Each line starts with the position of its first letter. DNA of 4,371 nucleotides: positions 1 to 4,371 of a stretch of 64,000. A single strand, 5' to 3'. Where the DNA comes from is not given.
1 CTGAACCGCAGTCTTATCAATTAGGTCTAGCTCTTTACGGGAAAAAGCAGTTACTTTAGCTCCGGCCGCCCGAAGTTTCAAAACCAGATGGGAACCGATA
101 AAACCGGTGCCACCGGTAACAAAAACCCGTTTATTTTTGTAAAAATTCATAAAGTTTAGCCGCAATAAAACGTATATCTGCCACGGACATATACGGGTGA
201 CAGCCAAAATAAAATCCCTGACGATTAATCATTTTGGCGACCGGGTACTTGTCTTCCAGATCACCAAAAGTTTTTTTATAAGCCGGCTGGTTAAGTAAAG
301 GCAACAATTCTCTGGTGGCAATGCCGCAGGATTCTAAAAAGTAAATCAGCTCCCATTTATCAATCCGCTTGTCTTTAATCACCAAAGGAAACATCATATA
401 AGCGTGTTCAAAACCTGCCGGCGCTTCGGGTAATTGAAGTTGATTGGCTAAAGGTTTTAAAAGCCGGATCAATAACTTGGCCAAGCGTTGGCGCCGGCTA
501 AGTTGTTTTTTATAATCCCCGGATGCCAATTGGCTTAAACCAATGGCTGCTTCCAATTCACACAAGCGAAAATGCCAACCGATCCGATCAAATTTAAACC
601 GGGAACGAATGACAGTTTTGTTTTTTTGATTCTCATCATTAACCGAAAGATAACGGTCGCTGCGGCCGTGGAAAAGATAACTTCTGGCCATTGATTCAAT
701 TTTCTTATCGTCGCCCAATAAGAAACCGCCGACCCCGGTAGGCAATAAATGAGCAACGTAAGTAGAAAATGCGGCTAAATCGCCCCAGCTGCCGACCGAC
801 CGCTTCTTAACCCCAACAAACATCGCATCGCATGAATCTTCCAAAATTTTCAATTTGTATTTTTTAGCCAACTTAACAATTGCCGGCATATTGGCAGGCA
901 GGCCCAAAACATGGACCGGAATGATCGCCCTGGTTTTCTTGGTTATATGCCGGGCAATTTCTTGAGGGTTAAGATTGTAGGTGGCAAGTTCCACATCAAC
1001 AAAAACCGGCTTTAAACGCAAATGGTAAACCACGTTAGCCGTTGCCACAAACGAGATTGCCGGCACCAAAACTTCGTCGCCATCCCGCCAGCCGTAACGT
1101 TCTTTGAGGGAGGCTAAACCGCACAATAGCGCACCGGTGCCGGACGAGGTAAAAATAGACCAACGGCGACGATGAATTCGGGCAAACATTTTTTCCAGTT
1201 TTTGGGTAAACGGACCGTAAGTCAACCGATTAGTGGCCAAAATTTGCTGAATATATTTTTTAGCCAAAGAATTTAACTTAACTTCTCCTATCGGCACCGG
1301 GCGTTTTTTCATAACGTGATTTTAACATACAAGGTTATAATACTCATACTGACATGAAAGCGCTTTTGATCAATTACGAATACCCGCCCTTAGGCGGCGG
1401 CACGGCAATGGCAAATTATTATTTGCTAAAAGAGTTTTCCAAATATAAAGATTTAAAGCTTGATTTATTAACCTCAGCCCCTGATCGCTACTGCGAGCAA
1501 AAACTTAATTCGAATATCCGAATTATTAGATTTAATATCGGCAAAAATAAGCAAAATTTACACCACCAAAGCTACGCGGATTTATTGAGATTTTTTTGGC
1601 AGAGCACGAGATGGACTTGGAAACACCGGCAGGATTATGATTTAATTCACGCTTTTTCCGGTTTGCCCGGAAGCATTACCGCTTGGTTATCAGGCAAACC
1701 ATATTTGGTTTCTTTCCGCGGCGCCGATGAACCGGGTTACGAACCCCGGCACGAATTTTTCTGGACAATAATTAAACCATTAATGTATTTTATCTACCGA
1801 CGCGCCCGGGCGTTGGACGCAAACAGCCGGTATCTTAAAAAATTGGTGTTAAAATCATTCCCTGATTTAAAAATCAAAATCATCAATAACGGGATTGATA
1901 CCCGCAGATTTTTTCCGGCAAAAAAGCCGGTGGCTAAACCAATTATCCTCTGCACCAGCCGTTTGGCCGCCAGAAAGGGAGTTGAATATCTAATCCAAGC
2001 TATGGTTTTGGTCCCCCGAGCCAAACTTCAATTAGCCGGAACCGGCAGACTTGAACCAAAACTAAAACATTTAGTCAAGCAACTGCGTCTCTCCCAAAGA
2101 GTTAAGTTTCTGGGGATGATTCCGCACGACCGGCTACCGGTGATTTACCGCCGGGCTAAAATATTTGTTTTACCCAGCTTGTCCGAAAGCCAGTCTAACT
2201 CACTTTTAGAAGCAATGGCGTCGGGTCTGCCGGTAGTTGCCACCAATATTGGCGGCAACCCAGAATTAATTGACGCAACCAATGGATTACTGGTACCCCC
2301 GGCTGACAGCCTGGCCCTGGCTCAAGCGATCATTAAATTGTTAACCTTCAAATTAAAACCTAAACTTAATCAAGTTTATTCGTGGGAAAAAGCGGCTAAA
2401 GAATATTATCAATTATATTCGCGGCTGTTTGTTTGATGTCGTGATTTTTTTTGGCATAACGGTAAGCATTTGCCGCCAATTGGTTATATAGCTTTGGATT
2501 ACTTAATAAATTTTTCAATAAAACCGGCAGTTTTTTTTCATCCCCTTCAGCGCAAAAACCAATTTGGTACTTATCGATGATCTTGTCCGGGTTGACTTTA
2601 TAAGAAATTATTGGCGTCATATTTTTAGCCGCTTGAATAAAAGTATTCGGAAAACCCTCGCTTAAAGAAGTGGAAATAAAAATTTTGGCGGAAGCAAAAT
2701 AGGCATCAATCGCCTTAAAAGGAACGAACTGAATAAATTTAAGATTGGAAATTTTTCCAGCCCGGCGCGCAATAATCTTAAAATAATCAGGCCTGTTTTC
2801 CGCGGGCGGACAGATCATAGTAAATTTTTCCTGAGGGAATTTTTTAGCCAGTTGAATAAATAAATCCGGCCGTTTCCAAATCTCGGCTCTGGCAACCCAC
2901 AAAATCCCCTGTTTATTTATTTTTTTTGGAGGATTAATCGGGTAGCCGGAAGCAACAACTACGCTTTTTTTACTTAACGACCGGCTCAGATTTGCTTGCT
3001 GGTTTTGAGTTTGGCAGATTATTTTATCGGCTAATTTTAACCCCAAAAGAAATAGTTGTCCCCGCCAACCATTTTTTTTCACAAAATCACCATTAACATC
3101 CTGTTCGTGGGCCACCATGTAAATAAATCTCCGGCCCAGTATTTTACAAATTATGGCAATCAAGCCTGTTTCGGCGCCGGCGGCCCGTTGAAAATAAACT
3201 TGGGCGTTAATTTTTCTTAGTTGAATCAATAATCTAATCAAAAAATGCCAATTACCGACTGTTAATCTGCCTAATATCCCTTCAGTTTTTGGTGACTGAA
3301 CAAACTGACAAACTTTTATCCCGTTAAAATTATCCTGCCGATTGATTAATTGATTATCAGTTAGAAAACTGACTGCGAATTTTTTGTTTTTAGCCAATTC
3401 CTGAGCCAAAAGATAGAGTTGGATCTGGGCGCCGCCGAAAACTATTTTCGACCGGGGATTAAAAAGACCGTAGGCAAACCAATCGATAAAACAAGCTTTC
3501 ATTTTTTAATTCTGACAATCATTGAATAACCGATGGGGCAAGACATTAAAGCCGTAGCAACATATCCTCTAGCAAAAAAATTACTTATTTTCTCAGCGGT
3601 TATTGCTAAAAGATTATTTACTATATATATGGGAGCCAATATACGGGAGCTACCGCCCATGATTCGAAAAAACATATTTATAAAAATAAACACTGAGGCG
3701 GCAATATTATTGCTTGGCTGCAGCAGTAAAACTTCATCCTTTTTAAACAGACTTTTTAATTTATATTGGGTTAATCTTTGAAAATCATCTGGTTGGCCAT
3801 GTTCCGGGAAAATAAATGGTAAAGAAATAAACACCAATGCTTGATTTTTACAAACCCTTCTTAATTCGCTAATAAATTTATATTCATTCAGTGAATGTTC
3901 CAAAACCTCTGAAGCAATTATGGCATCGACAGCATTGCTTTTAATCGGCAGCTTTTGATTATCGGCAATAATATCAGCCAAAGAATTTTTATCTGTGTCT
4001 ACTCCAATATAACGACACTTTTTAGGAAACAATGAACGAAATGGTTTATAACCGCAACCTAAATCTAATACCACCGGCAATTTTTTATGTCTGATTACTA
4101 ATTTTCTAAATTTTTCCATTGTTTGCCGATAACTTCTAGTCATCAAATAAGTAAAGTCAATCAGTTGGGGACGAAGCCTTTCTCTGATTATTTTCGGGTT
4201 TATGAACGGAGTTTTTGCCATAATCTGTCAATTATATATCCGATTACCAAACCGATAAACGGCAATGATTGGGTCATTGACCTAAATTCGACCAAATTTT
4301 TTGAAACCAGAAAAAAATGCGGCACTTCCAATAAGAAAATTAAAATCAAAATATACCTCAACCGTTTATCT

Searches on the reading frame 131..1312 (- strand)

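Call 37: search_protein_families(library=pfam, proteins=[window:131-1312:-], max_evalue=0.000001)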
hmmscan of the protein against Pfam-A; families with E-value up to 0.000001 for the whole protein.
window:131-1312:- (393 aa): 1 family
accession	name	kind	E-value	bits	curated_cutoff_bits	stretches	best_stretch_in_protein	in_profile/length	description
PF01041.23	DegT_DnrJ_EryC1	-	1.8e-79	268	19.8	1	17-387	7-359/360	DegT/DnrJ/EryC1/StrS aminotransferase family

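Call 40: search_protein_families(library=ncbifam, proteins=[window:131-1312:-], max_evalue=1e-20)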
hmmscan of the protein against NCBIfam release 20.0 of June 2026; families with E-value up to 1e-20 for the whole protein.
window:131-1312:- (393 aa): 7 families
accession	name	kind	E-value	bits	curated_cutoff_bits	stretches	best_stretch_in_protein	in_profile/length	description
NF011936.0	PRK15407.1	equivalog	6.8e-58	196.4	423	1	28-392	59-437/440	lipopolysaccharide biosynthesis protein RfbH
TIGR03588.1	PseC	equivalog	6.8e-55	186.5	423.5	1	9-390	5-379/380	UDP-4-amino-4,6-dideoxy-N-acetyl-beta-L-altrosamine transaminase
TIGR04181.1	NHT_00031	hypoth_equivalog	1.1e-49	169.3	420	1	10-349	5-339/359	LegC family aminotransferase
NF008687.0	PRK11706.1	equivalog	1e-44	152.8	375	1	14-390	10-373/375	dTDP-4-amino-4,6-dideoxygalactose transaminase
NF008658.2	PRK11658.1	equivalog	7.7e-41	140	631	1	20-333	19-320/379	UDP-4-amino-4-deoxy-L-arabinose aminotransferase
TIGR02379.1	ECA_wecE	subfamily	3.4e-38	131.4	434.85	1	18-354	14-338/376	dTDP-4-amino-4,6-dideoxy-D-glucose transaminase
TIGR04427.1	PLP_DesI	equivalog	1.3e-27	96.9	650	1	23-212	40-224/390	dTDP-4-dehydro-6-deoxyglucose aminotransferase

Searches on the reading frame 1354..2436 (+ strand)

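Call 37: search_protein_families(library=pfam, proteins=[window:1354-2436:+], max_evalue=0.000001)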
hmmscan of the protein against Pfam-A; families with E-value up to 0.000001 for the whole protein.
window:1354-2436:+ (360 aa): 3 families
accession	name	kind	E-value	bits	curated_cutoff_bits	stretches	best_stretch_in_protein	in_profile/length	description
PF13692.12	Glyco_trans_1_4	-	9.1e-38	130.1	27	1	196-331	2-141/142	Glycosyl transferases group 1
PF00534.26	Glycos_transf_1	-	9.1e-36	123.4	26.4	1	187-333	7-159/172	Glycosyl transferases group 1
PF13439.12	Glyco_transf_4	-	3.2e-13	50.5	28.5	1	15-185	2-170/170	Glycosyltransferase Family 4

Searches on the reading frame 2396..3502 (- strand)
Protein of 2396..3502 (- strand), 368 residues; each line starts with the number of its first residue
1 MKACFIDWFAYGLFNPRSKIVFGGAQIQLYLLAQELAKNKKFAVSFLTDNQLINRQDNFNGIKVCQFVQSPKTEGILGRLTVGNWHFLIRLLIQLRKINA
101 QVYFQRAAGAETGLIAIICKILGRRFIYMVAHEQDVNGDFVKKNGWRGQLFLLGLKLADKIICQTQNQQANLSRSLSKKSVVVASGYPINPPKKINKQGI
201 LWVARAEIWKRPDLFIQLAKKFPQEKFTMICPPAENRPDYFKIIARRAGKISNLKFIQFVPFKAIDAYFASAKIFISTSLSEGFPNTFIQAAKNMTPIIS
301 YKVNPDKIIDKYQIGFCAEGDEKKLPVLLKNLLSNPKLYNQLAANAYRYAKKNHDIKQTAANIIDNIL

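Call 37: search_protein_families(library=pfam, proteins=[window:2396-3502:-], max_evalue=0.000001)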
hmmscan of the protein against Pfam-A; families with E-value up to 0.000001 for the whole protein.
window:2396-3502:- (368 aa): 2 families
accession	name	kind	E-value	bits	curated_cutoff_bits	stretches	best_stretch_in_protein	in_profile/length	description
PF00534.26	Glycos_transf_1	-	6e-17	62.2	26.4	1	196-348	14-171/172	Glycosyl transferases group 1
PF13692.12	Glyco_trans_1_4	-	7.2e-11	43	27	1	199-334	3-141/142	Glycosyl transferases group 1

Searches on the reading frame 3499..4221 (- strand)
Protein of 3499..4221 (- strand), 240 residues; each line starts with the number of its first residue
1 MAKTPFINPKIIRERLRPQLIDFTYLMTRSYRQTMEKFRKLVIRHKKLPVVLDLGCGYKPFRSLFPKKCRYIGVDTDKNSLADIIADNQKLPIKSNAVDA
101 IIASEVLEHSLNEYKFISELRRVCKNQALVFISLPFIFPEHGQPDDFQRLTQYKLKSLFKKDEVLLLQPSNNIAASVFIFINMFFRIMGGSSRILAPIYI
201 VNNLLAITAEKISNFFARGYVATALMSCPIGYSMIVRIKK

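Call 37: search_protein_families(library=pfam, proteins=[window:3499-4221:-], max_evalue=0.000001)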
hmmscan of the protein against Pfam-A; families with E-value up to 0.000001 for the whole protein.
window:3499-4221:- (240 aa): 2 families
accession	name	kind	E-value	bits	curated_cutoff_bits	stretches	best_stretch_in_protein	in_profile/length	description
PF08241.18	Methyltransf_11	-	1.6e-10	41.9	21.2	1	52-131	1-94/95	Methyltransferase domain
PF13489.12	Methyltransf_23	-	1.6e-07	31.7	27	1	37-137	12-121/164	Methyltransferase domain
